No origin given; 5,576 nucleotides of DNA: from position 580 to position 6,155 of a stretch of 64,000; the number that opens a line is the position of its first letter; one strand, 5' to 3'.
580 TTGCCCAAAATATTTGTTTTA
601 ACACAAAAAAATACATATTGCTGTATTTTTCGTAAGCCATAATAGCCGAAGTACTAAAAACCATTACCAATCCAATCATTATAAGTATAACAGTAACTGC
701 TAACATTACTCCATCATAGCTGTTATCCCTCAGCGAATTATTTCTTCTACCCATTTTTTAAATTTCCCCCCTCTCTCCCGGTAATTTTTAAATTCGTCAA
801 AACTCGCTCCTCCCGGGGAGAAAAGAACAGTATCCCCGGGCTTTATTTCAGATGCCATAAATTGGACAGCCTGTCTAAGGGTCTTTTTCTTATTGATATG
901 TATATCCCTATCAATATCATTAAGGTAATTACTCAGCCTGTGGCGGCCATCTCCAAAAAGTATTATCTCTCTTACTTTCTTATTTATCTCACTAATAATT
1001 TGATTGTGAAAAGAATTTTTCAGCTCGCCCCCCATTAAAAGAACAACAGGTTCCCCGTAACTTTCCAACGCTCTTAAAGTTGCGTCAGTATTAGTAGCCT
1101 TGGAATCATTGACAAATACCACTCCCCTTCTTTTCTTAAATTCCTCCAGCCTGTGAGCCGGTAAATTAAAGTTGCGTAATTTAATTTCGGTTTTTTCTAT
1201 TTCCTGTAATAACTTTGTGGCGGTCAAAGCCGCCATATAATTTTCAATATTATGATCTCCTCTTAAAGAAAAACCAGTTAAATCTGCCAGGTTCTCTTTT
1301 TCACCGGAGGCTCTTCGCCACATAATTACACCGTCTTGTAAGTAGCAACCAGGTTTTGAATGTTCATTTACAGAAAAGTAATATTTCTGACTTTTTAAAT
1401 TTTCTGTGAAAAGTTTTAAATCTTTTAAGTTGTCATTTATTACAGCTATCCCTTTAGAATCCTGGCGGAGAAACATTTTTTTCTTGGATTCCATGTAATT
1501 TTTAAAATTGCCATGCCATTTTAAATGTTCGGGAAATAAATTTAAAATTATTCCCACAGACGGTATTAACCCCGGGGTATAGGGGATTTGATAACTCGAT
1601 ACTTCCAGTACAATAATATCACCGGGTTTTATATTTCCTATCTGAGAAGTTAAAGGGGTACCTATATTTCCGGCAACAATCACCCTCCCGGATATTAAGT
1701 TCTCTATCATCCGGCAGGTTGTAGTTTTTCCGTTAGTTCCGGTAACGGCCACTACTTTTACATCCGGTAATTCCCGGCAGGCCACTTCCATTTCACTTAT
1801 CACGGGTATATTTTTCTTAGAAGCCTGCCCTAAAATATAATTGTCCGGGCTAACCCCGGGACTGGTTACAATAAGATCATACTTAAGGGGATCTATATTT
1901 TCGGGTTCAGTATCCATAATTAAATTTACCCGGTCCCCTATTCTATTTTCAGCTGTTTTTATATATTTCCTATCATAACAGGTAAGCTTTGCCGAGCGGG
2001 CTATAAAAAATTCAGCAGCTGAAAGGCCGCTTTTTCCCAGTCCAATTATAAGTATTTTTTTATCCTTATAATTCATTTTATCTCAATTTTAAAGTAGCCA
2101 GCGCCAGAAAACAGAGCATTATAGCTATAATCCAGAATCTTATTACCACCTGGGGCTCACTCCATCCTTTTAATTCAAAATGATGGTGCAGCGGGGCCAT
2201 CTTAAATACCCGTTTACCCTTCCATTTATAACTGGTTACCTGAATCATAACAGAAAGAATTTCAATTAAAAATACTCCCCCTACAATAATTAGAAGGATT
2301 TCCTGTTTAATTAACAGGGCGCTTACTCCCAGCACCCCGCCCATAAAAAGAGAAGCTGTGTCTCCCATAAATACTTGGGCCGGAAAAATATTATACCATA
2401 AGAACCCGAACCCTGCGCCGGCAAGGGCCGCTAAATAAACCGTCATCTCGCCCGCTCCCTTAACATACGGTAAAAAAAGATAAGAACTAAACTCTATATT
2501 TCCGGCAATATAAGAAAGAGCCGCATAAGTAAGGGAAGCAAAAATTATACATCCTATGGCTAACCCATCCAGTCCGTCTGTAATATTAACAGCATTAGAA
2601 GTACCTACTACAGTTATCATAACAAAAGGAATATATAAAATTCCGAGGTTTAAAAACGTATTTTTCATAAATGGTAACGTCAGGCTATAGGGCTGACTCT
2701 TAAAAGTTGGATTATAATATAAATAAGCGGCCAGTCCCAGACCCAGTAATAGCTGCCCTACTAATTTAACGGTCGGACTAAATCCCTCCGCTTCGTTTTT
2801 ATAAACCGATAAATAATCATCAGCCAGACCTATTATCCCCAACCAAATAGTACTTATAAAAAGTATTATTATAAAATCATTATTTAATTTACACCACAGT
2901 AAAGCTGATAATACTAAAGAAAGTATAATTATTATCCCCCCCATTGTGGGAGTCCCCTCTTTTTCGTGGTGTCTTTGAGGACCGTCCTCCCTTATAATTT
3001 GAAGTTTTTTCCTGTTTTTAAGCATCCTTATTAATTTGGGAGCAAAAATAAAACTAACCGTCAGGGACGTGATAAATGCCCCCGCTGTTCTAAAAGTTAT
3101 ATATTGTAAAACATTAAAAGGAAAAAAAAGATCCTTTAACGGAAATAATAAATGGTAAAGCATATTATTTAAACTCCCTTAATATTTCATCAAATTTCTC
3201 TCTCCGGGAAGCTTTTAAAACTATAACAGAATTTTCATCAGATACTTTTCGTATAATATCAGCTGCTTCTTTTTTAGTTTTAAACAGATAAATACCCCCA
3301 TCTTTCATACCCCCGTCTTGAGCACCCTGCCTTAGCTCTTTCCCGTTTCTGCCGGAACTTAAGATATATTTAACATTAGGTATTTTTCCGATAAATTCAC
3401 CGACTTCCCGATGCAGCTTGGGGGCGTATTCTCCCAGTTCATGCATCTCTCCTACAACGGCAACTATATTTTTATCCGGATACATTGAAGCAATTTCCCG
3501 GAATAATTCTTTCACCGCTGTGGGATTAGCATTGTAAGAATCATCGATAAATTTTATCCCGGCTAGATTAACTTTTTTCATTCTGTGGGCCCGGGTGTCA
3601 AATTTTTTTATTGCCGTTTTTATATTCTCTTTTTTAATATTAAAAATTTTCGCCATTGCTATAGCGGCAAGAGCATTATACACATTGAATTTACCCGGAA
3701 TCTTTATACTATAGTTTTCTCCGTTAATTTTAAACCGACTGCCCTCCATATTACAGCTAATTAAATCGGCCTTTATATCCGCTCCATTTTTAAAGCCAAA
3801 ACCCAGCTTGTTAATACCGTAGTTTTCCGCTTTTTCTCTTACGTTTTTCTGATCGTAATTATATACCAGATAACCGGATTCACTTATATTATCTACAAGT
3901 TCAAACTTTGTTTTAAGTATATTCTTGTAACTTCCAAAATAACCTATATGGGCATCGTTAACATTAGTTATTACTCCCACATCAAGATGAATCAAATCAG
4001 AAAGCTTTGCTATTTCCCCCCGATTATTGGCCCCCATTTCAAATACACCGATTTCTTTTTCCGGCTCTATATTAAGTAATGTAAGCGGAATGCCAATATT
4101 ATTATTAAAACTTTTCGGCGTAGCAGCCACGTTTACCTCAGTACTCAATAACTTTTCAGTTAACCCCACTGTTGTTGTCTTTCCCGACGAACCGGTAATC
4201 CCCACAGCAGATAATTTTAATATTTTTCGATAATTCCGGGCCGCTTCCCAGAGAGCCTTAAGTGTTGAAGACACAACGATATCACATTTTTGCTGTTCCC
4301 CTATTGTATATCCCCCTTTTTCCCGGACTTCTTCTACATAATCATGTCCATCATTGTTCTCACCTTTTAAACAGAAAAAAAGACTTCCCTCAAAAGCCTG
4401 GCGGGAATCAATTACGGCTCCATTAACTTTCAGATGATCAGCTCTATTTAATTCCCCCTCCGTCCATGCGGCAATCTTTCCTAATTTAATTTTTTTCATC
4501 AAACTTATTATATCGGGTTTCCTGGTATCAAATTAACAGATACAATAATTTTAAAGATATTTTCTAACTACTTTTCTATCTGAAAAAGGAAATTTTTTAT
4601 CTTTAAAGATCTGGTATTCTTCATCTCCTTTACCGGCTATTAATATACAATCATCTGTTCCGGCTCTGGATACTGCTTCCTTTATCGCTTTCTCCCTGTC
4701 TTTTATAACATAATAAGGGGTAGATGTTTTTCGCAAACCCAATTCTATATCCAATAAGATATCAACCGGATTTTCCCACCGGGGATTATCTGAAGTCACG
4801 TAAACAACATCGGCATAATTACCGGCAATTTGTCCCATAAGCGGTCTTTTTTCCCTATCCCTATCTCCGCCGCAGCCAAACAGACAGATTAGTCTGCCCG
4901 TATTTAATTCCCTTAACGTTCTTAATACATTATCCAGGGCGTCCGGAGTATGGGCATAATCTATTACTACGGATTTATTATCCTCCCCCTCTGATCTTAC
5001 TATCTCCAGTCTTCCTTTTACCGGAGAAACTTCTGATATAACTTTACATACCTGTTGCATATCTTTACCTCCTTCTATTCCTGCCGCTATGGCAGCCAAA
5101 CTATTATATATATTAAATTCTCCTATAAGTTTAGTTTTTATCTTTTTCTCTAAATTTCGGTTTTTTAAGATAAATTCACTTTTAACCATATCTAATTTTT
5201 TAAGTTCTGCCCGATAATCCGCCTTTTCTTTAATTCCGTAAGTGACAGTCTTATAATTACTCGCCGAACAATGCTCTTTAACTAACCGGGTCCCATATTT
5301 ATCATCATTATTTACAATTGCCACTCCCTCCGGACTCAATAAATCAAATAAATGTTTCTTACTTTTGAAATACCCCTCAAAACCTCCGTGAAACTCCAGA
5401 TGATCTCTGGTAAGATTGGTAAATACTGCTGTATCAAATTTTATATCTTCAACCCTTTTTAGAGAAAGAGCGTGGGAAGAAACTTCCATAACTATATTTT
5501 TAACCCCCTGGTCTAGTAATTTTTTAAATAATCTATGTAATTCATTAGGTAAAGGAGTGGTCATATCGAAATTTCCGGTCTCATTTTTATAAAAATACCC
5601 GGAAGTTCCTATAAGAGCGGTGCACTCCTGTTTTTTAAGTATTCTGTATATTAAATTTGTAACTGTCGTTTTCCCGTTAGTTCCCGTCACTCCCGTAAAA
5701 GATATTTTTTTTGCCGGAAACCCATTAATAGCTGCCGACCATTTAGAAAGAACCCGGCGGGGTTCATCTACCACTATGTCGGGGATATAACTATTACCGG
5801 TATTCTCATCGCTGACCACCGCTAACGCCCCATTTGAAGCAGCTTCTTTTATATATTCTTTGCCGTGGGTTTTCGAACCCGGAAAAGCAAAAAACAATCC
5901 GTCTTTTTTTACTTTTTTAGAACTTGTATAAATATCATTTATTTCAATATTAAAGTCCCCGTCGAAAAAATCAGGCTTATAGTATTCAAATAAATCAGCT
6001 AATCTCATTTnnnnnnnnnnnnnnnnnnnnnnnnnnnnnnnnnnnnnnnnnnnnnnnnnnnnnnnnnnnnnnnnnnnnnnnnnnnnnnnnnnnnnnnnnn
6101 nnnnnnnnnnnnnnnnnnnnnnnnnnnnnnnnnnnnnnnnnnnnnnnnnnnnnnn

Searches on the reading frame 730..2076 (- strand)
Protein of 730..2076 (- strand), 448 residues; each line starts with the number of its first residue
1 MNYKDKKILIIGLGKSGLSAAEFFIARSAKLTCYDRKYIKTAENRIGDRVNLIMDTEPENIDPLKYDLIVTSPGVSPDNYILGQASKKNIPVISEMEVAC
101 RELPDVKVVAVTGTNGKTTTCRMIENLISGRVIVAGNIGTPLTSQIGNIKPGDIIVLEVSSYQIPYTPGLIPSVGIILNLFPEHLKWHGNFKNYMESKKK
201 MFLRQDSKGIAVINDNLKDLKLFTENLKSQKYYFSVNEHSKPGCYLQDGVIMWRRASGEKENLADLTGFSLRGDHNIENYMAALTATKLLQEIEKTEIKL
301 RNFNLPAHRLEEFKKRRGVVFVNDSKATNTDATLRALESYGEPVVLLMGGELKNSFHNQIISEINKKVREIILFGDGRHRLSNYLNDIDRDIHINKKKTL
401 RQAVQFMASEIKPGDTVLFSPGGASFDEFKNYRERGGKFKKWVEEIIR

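Call 73: search_protein_families(library=ncbifam, proteins=[window:730-2073:-], max_evalue=0.00001)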
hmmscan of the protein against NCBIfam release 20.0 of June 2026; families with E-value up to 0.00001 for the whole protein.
window:730-2073:- (447 aa): 22 families
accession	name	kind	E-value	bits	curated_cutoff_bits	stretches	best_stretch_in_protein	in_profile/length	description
TIGR01087.1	murD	equivalog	7.6e-111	371.3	211.95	1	6-443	1-440/441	UDP-N-acetylmuramoyl-L-alanine--D-glutamate ligase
TIGR01082.1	murC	equivalog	6e-27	94.8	335.1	1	7-337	2-338/449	UDP-N-acetylmuramate--L-alanine ligase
TIGR01143.1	murF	subfamily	1.7e-24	86.6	288.6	1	99-418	68-403/418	UDP-N-acetylmuramoyl-tripeptide--D-alanyl-D-alanine ligase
NF001126.0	PRK00139.1-4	equivalog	1.6e-23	83.1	373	1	152-321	173-345/486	UDP-N-acetylmuramoyl-L-alanyl-D-glutamate--2,6-diaminopimelate ligase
NF053647.1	pMurD2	equivalog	1.7e-21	76.6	550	1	6-237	2-236/405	pseudomurein biosynthesis peptide ligase pMurD2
TIGR01085.1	murE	subfamily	1.4e-20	73.6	257.3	1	152-316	157-330/472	UDP-N-acetylmuramyl-tripeptide synthetase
NF008896.0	PRK11929.1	equivalog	1.8e-20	72.4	1023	0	269-418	784-941/965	bifunctional UDP-N-acetylmuramoyl-L-alanyl-D-glutamate--2,6-diaminopimelate ligase MurE/UDP-N-acetylmuramoyl-tripeptide--D-alanyl-D-alanine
NF001124.0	PRK00139.1-2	equivalog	1e-16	60.8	476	2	154-323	180-356/500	UDP-N-acetylmuramoyl-L-alanyl-D-glutamate--2,6-diaminopimelate ligase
NF053645.1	pMurC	equivalog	4.6e-16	58.6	560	1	48-239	46-249/492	pseudomurein biosynthesis peptide ligase pMurC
NF053646.1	pMurD1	equivalog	5.8e-15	54.9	610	1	7-342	3-351/465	pseudomurein biosynthesis peptide ligase pMurD1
NF010628.0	PRK14022.1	equivalog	6e-13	48.3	536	1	154-317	182-340/483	UDP-N-acetylmuramoyl-L-alanyl-D-glutamate--L-lysine ligase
NF001123.0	PRK00139.1-1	equivalog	1.9e-11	43.3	586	1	169-338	195-369/493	UDP-N-acetylmuramoyl-L-alanyl-D-glutamate--2,6-diaminopimelate ligase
TIGR02068.2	cya_phycin_syn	equivalog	6.1e-11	41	850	1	104-131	478-505/862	cyanophycin synthetase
NF011171.0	PRK14573.1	equivalog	3.2e-10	38.5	1015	1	8-336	8-336/809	bifunctional UDP-N-acetylmuramate--L-alanine ligase/D-alanine--D-alanine ligase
NF033197.0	F430_CfbE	equivalog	7.5e-10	38.3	250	1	104-385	98-396/430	coenzyme F430 synthase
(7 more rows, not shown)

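Call 92: find_encoding_contigs(protein=window:730-2076:-, flank=10000, max_places=1)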
Protein window:730-2076:- (448 aa): no gene with exactly this product is on record in the collection.

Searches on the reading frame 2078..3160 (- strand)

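Call 73: search_protein_families(library=ncbifam, proteins=[window:2078-3160:-], max_evalue=0.00001)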
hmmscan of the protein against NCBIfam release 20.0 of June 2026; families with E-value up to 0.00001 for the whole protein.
window:2078-3160:- (360 aa): 3 families
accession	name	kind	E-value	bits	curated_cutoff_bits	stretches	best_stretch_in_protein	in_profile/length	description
TIGR00445.1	mraY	equivalog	1.3e-116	389.5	192.05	1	37-360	2-321/321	phospho-N-acetylmuramoyl-pentapeptide-transferase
NF053644.1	MraY_archaea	equivalog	3e-40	138.6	450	2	169-354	175-340/340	pseudomurein biosynthesis MraY family phospho-N-acetylmuramoyl-pentapeptide-transferase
TIGR02380.1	ECA_wecA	exception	3.1e-07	29.9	326.05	1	36-348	5-300/346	UDP-N-acetylglucosamine--undecaprenyl-phosphate N-acetylglucosaminephosphotransferase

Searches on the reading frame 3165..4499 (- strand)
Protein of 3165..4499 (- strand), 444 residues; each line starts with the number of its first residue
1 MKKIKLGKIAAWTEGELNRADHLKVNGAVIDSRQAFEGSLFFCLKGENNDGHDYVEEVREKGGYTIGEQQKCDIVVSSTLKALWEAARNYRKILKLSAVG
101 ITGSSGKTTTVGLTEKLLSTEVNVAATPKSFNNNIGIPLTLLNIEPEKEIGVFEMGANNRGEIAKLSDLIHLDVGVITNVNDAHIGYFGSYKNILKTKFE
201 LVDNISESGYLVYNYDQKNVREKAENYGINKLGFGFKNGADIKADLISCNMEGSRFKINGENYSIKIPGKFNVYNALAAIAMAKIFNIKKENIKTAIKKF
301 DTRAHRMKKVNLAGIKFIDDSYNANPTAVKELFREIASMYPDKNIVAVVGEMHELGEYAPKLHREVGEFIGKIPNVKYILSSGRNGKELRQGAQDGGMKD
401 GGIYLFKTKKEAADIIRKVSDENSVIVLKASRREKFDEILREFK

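Call 73: search_protein_families(library=ncbifam, proteins=[window:3165-4499:-], max_evalue=0.00001)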
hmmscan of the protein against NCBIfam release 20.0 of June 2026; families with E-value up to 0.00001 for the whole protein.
window:3165-4499:- (444 aa): 25 families
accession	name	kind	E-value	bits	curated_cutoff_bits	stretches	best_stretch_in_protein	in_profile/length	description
TIGR01143.1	murF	subfamily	5.2e-101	338.6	288.6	1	30-442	1-417/418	UDP-N-acetylmuramoyl-tripeptide--D-alanyl-D-alanine ligase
NF008896.0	PRK11929.1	equivalog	4.5e-99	332.6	1023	1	8-443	508-956/965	bifunctional UDP-N-acetylmuramoyl-L-alanyl-D-glutamate--2,6-diaminopimelate ligase MurE/UDP-N-acetylmuramoyl-tripeptide--D-alanyl-D-alanine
NF008041.0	PRK10773.1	equivalog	1.2e-62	212.1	551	1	1-442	1-446/453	UDP-N-acetylmuramoyl-tripeptide--D-alanyl-D-alanine ligase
NF008897.0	PRK11930.1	equivalog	1.6e-58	198.5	804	1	4-443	3-453/822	bifunctional UDP-N-acetylmuramoyl-tripeptide:D-alanyl-D-alanine ligase/alanine racemase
NF010693.0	PRK14093.1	equivalog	8.8e-52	176.3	544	1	9-419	12-441/479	UDP-N-acetylmuramoylalanyl-D-glutamyl-2,6-diaminopimelate--D-alanyl-D-alanine ligase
NF001126.0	PRK00139.1-4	equivalog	2.4e-39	135.2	373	2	170-350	192-375/486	UDP-N-acetylmuramoyl-L-alanyl-D-glutamate--2,6-diaminopimelate ligase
TIGR01085.1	murE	subfamily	3.4e-29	102.1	257.3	2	170-350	176-365/472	UDP-N-acetylmuramyl-tripeptide synthetase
TIGR01087.1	murD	equivalog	3.1e-28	99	211.95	1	92-427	102-414/441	UDP-N-acetylmuramoyl-L-alanine--D-glutamate ligase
NF001124.0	PRK00139.1-2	equivalog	4.1e-28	98.4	476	2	170-350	197-384/500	UDP-N-acetylmuramoyl-L-alanyl-D-glutamate--2,6-diaminopimelate ligase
TIGR01082.1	murC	equivalog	3.9e-24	85.5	335.1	1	97-349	101-352/449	UDP-N-acetylmuramate--L-alanine ligase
NF053645.1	pMurC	equivalog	1.5e-22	79.9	560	2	253-350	297-397/492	pseudomurein biosynthesis peptide ligase pMurC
NF010628.0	PRK14022.1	equivalog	6.2e-20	71.4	536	2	170-382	199-403/483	UDP-N-acetylmuramoyl-L-alanyl-D-glutamate--L-lysine ligase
NF001130.0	PRK00139.2-4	equivalog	6.6e-16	58.1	715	1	212-354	266-407/516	UDP-N-acetylmuramoyl-L-alanyl-D-glutamate--2,6-diaminopimelate ligase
TIGR02068.2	cya_phycin_syn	equivalog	3.2e-15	55.2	850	1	172-442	565-860/862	cyanophycin synthetase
NF001123.0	PRK00139.1-1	equivalog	5.4e-15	55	586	1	18-334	13-368/493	UDP-N-acetylmuramoyl-L-alanyl-D-glutamate--2,6-diaminopimelate ligase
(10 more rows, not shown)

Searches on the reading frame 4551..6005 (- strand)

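Call 73: search_protein_families(library=ncbifam, proteins=[window:4551-6005:-], max_evalue=0.00001)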
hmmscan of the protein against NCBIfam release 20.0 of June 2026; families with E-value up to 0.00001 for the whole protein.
window:4551-6005:- (484 aa): 29 families (the best 25 are shown)
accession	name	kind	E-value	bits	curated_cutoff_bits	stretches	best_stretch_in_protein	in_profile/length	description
NF001126.0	PRK00139.1-4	equivalog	2.2e-165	550.9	373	1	4-484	5-482/486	UDP-N-acetylmuramoyl-L-alanyl-D-glutamate--2,6-diaminopimelate ligase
TIGR01085.1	murE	subfamily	1.4e-154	515.5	257.3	1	20-484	2-471/472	UDP-N-acetylmuramyl-tripeptide synthetase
NF001124.0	PRK00139.1-2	equivalog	5.5e-148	493.8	476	1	19-484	25-492/500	UDP-N-acetylmuramoyl-L-alanyl-D-glutamate--2,6-diaminopimelate ligase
NF008896.0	PRK11929.1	equivalog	9.5e-148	493.7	1023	1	23-482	30-496/965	bifunctional UDP-N-acetylmuramoyl-L-alanyl-D-glutamate--2,6-diaminopimelate ligase MurE/UDP-N-acetylmuramoyl-tripeptide--D-alanyl-D-alanine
NF001123.0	PRK00139.1-1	equivalog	3.5e-119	398.7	586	1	17-484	15-489/493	UDP-N-acetylmuramoyl-L-alanyl-D-glutamate--2,6-diaminopimelate ligase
NF010628.0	PRK14022.1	equivalog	4.5e-100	335.7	536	1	19-483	32-480/483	UDP-N-acetylmuramoyl-L-alanyl-D-glutamate--L-lysine ligase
NF001130.0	PRK00139.2-4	equivalog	1.7e-64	218.4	715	1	20-482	29-509/516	UDP-N-acetylmuramoyl-L-alanyl-D-glutamate--2,6-diaminopimelate ligase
NF001127.0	PRK00139.2-1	equivalog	3.9e-50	171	997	1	22-480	31-506/520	UDP-N-acetylmuramoyl-L-alanyl-D-glutamate--2,6-diaminopimelate ligase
NF001129.0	PRK00139.2-3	equivalog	6.1e-48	163.6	762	1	28-482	47-513/517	UDP-N-acetylmuramoyl-L-alanyl-D-glutamate--2,6-diaminopimelate ligase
NF001131.0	PRK00139.2-5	equivalog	2.5e-44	151.9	1000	1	17-484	31-483/483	UDP-N-acetylmuramoyl-L-alanyl-D-glutamate--2,6-diaminopimelate ligase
TIGR01143.1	murF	subfamily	9.5e-40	136.8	288.6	1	28-372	2-327/418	UDP-N-acetylmuramoyl-tripeptide--D-alanyl-D-alanine ligase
TIGR02068.2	cya_phycin_syn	equivalog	4.2e-35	121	850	1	99-457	477-847/862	cyanophycin synthetase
NF053645.1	pMurC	equivalog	3e-31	108.7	560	2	261-368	285-389/492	pseudomurein biosynthesis peptide ligase pMurC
TIGR01082.1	murC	equivalog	3.9e-31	108.6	335.1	1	189-376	167-352/449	UDP-N-acetylmuramate--L-alanine ligase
NF010623.0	PRK14016.1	subfamily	6e-31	107.4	877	1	99-457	478-849/871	cyanophycin synthetase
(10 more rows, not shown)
